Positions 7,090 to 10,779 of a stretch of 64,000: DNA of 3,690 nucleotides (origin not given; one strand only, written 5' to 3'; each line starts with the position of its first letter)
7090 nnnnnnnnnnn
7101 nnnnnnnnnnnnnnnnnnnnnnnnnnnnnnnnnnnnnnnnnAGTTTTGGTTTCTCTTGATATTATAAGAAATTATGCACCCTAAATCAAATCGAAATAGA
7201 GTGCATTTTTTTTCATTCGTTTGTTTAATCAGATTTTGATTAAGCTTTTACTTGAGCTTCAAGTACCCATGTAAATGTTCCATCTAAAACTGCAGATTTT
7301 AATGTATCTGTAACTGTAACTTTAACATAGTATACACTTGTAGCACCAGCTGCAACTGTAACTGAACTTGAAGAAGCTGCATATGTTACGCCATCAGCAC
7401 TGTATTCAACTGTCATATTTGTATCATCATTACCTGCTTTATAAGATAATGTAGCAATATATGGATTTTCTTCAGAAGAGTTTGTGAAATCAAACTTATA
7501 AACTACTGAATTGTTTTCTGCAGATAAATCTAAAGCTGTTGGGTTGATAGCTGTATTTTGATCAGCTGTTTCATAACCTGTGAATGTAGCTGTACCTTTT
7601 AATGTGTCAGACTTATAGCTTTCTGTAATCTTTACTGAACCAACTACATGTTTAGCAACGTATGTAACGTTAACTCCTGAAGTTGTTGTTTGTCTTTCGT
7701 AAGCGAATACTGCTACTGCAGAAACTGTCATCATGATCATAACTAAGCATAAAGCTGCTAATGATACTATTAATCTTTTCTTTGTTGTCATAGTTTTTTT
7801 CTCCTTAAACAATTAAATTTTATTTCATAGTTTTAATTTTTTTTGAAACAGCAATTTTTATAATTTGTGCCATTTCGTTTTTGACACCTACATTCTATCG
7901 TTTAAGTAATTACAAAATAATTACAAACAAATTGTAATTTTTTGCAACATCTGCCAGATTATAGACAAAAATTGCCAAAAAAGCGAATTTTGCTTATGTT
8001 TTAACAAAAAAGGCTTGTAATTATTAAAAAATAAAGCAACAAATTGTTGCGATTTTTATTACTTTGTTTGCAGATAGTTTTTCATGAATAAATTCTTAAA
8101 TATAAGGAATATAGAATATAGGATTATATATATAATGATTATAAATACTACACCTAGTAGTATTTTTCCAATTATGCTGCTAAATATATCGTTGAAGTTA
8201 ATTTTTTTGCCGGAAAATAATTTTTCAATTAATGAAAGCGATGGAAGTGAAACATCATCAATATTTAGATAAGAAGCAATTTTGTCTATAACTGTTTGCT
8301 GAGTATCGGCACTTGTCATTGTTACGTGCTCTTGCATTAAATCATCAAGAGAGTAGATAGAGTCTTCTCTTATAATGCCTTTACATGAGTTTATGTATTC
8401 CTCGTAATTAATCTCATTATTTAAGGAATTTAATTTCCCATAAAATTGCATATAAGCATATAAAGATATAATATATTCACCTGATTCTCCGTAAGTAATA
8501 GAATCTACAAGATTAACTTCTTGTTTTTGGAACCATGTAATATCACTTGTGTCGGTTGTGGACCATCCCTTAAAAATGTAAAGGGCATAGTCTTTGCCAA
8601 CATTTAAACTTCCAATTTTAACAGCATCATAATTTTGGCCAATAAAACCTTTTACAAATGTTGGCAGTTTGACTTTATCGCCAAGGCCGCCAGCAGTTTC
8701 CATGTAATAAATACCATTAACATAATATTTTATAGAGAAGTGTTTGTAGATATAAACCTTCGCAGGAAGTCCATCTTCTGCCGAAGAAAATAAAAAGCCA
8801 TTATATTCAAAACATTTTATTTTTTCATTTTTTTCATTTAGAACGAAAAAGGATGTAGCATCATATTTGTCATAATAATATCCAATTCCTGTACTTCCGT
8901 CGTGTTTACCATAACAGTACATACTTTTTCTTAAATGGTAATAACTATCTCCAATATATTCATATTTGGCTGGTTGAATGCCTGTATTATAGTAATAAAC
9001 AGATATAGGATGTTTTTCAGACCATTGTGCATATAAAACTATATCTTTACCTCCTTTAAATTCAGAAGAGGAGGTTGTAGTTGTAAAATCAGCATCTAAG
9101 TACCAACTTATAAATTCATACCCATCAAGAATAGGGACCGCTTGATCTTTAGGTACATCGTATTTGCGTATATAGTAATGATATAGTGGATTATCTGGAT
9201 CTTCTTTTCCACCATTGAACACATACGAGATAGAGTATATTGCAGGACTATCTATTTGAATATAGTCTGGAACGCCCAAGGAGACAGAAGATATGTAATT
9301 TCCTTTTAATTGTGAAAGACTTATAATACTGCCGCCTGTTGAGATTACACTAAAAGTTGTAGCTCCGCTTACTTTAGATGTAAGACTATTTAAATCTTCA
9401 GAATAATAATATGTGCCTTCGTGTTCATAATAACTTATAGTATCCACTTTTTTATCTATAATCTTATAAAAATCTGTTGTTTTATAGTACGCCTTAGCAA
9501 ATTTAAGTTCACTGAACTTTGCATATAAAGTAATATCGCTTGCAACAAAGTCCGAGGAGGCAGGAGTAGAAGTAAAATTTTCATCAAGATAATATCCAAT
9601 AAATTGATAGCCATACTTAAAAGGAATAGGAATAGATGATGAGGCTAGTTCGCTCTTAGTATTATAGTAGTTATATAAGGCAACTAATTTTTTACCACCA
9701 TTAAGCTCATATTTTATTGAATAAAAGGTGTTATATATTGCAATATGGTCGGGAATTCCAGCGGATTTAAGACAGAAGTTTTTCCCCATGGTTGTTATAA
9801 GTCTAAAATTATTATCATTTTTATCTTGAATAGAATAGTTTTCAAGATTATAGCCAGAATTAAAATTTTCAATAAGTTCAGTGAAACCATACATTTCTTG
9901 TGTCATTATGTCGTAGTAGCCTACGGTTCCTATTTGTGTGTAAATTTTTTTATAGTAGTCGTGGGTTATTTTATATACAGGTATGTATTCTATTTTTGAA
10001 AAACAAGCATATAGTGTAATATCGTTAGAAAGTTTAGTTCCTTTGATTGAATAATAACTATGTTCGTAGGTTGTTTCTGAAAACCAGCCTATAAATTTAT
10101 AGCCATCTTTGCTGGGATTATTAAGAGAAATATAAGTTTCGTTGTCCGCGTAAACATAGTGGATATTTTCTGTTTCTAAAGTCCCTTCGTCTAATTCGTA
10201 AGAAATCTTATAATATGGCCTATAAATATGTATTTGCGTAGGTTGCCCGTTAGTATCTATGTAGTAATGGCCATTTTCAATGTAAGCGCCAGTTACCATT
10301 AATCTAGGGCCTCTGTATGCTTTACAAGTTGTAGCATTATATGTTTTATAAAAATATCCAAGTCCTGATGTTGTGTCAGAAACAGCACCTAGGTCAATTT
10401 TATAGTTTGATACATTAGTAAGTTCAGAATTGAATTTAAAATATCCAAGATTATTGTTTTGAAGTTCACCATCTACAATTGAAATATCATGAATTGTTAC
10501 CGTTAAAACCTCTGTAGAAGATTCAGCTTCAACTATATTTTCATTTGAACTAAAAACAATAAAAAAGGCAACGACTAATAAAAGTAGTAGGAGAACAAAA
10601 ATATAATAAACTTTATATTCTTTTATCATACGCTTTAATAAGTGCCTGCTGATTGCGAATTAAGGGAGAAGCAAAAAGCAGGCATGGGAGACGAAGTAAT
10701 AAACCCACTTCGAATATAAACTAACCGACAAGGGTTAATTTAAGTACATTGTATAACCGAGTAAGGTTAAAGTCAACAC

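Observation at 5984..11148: Candidate undescribed SipW-dependent surface-fibre/matrix operon with a divergent XRE regulator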

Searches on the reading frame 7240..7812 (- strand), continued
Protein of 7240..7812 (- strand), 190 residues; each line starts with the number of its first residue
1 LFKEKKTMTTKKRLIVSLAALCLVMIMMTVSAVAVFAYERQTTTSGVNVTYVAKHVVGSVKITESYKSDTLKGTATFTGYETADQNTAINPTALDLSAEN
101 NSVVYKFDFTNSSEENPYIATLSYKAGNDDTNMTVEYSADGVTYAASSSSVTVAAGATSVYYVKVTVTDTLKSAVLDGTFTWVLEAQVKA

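Call 65: find_encoding_contigs(protein=P0046, flank=8000, max_places=2)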
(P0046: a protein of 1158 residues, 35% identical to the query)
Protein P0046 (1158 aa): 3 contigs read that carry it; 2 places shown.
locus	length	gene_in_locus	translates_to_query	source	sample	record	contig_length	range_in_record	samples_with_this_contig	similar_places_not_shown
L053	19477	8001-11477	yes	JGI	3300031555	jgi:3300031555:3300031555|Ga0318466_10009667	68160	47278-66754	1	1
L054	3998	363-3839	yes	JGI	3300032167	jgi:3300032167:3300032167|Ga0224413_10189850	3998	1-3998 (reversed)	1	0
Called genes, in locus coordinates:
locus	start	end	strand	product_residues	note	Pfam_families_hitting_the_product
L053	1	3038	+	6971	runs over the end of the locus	-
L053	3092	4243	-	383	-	-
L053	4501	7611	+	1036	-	-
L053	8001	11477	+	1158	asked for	PF13306:LRR_5, PF13855:LRR_8 (faint), PF13306:LRR_5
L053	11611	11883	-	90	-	PF04026:SpoVG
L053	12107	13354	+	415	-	PF01225:Mur_ligase, PF08245:Mur_ligase_M, PF02875:Mur_ligase_C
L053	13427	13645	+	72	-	PF01197:Ribosomal_L31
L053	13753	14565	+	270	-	PF17827:PrmC_N (faint), PF07669:Eco57I (weak), PF03602:Cons_hypoth95, PF05175:MTS, PF01170:UPF0020 (weak), PF06325:PrmA, PF13847:Methyltransf_31, PF13649:Methyltransf_25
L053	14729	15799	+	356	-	PF03462:PCRF, PF00472:RF-1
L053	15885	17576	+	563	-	-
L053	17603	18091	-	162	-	-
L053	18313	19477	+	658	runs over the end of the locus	-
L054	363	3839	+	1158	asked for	PF13306:LRR_5, PF13855:LRR_8 (faint), PF13306:LRR_5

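Call 66: find_encoding_contigs(protein=P0043, flank=8000, max_places=2)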
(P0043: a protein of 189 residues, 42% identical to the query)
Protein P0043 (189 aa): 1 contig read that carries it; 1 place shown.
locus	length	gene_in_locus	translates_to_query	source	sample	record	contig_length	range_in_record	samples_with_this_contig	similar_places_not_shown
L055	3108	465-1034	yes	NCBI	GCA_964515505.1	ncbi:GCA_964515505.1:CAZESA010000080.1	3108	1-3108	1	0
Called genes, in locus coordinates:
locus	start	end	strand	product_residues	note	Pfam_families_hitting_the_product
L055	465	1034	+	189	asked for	-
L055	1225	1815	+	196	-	-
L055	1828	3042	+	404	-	-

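Call 72: search_protein_families(library=pfam, proteins=[P0043, P0044, P0047, P0051, P0052, P0055, P0063, P0066, P0072, P0078], max_evalue=0.05)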
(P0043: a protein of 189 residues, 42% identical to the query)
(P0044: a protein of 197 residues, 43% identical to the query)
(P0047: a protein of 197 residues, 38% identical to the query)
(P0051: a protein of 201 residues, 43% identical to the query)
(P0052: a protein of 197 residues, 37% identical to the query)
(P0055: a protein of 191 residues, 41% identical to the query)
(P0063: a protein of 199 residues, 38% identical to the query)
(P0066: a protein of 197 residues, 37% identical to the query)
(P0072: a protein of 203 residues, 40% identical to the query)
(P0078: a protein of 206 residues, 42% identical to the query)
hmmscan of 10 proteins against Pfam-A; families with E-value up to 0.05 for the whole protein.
P0043 (189 aa): 0 families

P0044 (197 aa): 3 families
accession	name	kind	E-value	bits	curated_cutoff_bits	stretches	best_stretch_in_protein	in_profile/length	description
PF20187.3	DUF6550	-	0.0015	19.2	27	1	3-83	8-94/190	Family of unknown function (DUF6550)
PF14221.11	DUF4330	-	0.0054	17.3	27.6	1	15-106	21-117/167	Domain of unknown function (DUF4330)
PF07009.16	NusG_II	-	0.027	15.1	29.6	0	20-81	2-62/107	NusG domain II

P0047 (197 aa): 1 family
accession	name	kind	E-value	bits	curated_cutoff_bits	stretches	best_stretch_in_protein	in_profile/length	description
PF25091.1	DUF7806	-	0.043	14.4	27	0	114-174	33-91/95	Domain of unknown function (DUF7806)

P0051 (201 aa): 2 families
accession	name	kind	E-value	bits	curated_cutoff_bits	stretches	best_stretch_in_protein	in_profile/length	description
PF20187.3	DUF6550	-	0.015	15.9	27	1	4-47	7-50/190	Family of unknown function (DUF6550)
PF20200.4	DUF6562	-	0.016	15.1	25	1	79-149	210-278/304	Family of unknown function (DUF6562)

P0052 (197 aa): 2 families
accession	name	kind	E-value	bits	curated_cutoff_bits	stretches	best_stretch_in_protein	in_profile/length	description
PF12182.14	DUF3642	-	0.0067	17.3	22.7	1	54-104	5-55/93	Bacterial lipoprotein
PF00754.31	F5_F8_type_C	-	0.028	15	28.2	0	136-183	64-118/127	F5/8 type C domain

P0055 (191 aa): 1 family
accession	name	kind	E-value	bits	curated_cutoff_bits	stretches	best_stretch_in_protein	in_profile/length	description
PF00754.31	F5_F8_type_C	-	0.011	16.4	28.2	1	123-163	52-91/127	F5/8 type C domain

P0063 (199 aa): 2 families
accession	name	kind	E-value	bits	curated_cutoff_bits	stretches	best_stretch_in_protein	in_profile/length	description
PF00754.31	F5_F8_type_C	-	0.0021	18.6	28.2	1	126-180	60-114/127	F5/8 type C domain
PF20187.3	DUF6550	-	0.0056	17.4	27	1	3-101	6-104/190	Family of unknown function (DUF6550)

P0066 (197 aa): 1 family
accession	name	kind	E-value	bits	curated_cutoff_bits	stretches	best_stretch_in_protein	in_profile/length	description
PF20187.3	DUF6550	-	0.0052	17.5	27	1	4-67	7-66/190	Family of unknown function (DUF6550)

P0072 (203 aa): 0 families

P0078 (206 aa): 1 family
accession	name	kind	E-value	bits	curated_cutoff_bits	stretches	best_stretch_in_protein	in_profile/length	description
PF00041.27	fn3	-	0.038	14.6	25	0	117-181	12-68/84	Fibronectin type III domain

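Call 75: fold_search(model_id=the predicted structure, library=viral)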
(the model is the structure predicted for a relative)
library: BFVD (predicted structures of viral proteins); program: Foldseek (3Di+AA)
matches with E <= 10: 1403; with E <= 0.001: 12
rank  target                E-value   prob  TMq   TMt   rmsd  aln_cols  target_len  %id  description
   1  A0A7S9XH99            1.1e-05  1.00  0.47  0.23   4.6       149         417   11  Uncharacterized protein [Virus NIOZ-UU157]
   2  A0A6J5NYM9            6.7e-05  1.00  0.37  0.46   9.8       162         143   14  Uncharacterized protein [uncultured Caudovirales phage]
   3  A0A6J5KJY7            1.4e-04  1.00  0.38  0.38   7.9       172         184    7  Uncharacterized protein [uncultured Caudovirales phage]
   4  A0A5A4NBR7            2.0e-04  1.00  0.36  0.34  10.5       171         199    8  (no name in the UniProt tables at hand)
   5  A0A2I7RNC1            2.7e-04  1.00  0.40  0.12   6.6       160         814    8  (no name in the UniProt tables at hand)
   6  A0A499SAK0            3.4e-04  0.97  0.32  0.32  10.4       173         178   11  (no name in the UniProt tables at hand)
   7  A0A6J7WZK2            4.2e-04  1.00  0.36  0.44   7.4       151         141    7  Uncharacterized protein (Fragment) [uncultured Caudovirales phage]
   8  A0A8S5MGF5            5.8e-04  0.95  0.24  0.32   7.9       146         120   12  Uncharacterized protein [Podoviridae sp. ctqve24]
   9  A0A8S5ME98            5.8e-04  0.89  0.28  0.07  17.3       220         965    8  F5/8 type C domain [Siphoviridae sp. ctYh54]
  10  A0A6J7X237            8.6e-04  1.00  0.35  0.53   6.5       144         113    6  Uncharacterized protein [uncultured Caudovirales phage]
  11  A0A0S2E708            9.8e-04  1.00  0.39  0.15   2.5        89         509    8  Uncharacterized protein [White spot syndrome virus]
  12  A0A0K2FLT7            9.8e-04  0.63  0.24  0.07  19.7       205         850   12  (no name in the UniProt tables at hand)
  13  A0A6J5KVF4            1.2e-03  0.75  0.26  0.27  20.3       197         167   16  Uncharacterized protein [uncultured Caudovirales phage]
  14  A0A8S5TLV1            1.4e-03  0.99  0.30  0.13   4.9        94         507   16  Uncharacterized protein [Podoviridae sp. ctO1718]
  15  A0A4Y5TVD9            1.9e-03  0.44  0.25  0.24  15.4       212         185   10  DUF7424 domain-containing protein [Vibrio phage VAP7]
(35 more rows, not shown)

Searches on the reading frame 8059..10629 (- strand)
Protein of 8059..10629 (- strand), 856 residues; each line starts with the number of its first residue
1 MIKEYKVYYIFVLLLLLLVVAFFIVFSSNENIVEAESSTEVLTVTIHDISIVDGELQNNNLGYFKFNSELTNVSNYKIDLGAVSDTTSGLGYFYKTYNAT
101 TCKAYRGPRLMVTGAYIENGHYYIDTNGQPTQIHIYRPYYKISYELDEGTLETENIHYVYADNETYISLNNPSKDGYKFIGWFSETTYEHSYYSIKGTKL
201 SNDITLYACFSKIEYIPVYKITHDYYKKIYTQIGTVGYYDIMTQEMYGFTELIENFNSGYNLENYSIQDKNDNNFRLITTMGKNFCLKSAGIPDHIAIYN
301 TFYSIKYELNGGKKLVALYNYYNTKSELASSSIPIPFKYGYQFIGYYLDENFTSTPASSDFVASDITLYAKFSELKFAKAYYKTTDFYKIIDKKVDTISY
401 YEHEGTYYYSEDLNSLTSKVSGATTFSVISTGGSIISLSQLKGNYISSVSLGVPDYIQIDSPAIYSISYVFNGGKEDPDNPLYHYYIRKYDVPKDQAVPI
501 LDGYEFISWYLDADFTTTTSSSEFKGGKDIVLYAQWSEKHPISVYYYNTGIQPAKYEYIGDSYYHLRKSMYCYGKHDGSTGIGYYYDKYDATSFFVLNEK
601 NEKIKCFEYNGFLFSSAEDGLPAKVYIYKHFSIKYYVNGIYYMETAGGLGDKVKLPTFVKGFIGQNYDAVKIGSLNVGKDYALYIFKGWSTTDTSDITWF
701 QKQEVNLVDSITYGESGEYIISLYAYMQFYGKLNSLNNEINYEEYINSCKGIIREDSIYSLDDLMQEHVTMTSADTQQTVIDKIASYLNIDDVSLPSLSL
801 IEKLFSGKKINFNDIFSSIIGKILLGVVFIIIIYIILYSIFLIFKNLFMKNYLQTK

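Call 3: search_protein_families(library=pfam, proteins=[window:8059-10629:-], max_evalue=1)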
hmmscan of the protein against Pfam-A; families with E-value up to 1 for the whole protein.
window:8059-10629:- (856 aa): 3 families
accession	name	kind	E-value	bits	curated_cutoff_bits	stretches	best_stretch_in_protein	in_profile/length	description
PF09479.16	Flg_new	-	9.6e-32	109.4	27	3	140-208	1-64/65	Listeria-Bacteroides repeat domain (List_Bact_rpt)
PF18998.6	Flg_new_2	-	0.0036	17.7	23.6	0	502-537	33-70/73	Divergent InlB B-repeat domain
PF03812.18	KdgT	-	0.17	11.7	25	1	807-842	204-239/305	2-keto-3-deoxygluconate permease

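Call 4: search_protein_families(library=ncbifam, proteins=[window:8059-10629:-], max_evalue=1)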
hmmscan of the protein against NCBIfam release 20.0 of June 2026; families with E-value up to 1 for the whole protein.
window:8059-10629:- (856 aa): 3 families
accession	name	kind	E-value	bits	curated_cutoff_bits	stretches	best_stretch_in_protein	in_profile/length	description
TIGR02543.1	List_Bact_rpt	repeat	2.9e-15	56.3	20.95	3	502-539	4-43/44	TIGR02543 family repeat protein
NF033189.1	internalin_A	exception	8.6e-05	21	1600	1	169-375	521-705/799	class 1 internalin InlA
NF033188.1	internalin_H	exception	0.0014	17.4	1050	1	149-213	423-483/548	InlH/InlC2 family class 1 internalin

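Call 6: search_protein_families(library=phrogs, proteins=[window:8059-10629:-], max_evalue=0.01)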
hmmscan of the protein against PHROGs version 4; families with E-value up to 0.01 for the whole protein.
window:8059-10629:- (856 aa): 0 families

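Call 56: find_homologous_proteins(query=window:8059-10629:-, max_evalue=0.001)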
Query window:8059-10629:- (856 aa): 22 proteins with E <= 0.001 among 8000 candidates.
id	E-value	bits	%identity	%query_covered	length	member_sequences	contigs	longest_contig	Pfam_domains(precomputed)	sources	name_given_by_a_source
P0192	0.0e+0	1912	100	100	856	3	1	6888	PF09479.17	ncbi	-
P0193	0.0e+0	1602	83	100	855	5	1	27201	PF09479.17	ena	-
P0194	6.2e-30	123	30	46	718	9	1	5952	PF09479.17,PF18998.7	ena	-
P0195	2.3e-19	88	24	47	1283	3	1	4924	PF09479.17,PF01510.31,PF02368.25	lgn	-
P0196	1.9e-13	68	29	28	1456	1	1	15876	PF09479.17,PF26182.1,PF01510.31,PF18998.7,PF22359.3,PF02368.25,PF26918.1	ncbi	-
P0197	7.6e-13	66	23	49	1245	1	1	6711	PF03382.21,PF09479.17,PF13306.13,PF24758.2,PF18998.7,PF12799.14,PF13855.13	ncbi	-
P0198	9.3e-12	62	30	25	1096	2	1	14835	PF09479.17,PF13306.13,PF18998.7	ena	-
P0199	2.2e-9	55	26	28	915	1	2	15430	PF09479.17,PF13306.13,PF18998.7,PF13855.13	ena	-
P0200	2.5e-9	54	25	49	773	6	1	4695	PF09479.17,PF18998.7,PF18013.7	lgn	-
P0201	4.6e-9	53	27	46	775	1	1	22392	PF09479.17,PF18998.7,PF18013.7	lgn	-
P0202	1.9e-7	48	24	50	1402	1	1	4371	PF09479.17,PF26182.1,PF01510.31,PF18998.7,PF22359.3,PF02368.25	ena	-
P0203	2.9e-7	48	23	48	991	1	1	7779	PF09479.17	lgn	-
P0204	5.0e-7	47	27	25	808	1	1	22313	PF09479.17,PF13306.13,PF18998.7,PF13855.13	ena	-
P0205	1.7e-6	45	36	8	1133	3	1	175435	PF09479.17,PF18998.7,PF00395.26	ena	-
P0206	1.8e-6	45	45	8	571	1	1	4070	PF09479.17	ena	-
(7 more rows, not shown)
